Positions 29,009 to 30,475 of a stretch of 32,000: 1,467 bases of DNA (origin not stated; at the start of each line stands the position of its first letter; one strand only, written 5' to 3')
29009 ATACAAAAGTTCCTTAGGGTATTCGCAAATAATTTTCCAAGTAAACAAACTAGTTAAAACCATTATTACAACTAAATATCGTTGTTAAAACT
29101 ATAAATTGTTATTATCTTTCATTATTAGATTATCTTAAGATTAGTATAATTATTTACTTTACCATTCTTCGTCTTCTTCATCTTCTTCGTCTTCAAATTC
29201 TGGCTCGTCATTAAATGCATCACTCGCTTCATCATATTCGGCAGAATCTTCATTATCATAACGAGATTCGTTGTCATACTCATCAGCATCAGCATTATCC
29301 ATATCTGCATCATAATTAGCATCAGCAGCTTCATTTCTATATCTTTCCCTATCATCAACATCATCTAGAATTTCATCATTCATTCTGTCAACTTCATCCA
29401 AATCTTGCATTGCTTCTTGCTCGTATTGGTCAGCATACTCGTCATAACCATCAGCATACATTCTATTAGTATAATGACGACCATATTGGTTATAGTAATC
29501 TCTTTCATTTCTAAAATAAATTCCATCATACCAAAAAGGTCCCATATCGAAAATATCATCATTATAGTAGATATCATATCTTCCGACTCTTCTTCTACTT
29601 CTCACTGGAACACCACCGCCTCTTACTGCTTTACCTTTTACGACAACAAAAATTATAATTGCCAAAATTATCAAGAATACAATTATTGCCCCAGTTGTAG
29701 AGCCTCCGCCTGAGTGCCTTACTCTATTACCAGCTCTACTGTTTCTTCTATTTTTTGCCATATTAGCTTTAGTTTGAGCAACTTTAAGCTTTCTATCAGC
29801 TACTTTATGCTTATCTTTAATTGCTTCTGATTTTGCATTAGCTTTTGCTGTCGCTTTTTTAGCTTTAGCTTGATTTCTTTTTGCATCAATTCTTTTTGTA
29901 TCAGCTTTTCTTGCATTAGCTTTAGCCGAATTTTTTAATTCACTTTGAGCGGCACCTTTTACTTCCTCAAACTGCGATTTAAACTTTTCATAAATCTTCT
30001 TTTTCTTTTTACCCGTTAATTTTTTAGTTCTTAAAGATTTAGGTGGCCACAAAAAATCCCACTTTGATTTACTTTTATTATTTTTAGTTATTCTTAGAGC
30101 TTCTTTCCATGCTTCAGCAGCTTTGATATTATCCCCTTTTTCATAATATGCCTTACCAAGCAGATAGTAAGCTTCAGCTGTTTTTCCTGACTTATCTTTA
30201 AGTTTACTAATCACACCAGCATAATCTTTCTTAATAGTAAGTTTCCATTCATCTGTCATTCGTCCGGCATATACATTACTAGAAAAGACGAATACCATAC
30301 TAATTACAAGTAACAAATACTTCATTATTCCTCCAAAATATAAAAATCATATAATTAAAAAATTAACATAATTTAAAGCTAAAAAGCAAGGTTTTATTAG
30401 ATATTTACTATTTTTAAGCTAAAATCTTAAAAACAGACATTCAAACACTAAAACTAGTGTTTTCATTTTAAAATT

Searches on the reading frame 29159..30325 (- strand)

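Call 30: search_protein_families(library=pfam, proteins=[window:29159-30325:-], max_evalue=0.001)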
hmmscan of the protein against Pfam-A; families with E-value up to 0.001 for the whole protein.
window:29159-30325:- (388 aa): 3 families
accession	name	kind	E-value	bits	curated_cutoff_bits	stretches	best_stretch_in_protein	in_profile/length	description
PF07719.23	TPR_2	-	2.7e-06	27.5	27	1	50-83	1-34/34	Tetratricopeptide repeat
PF13414.12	TPR_11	-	0.00017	21.6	26.8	1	57-83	1-27/42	TPR repeat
PF00515.34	TPR_1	-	0.00062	19.9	27.8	1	50-79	1-30/34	Tetratricopeptide repeat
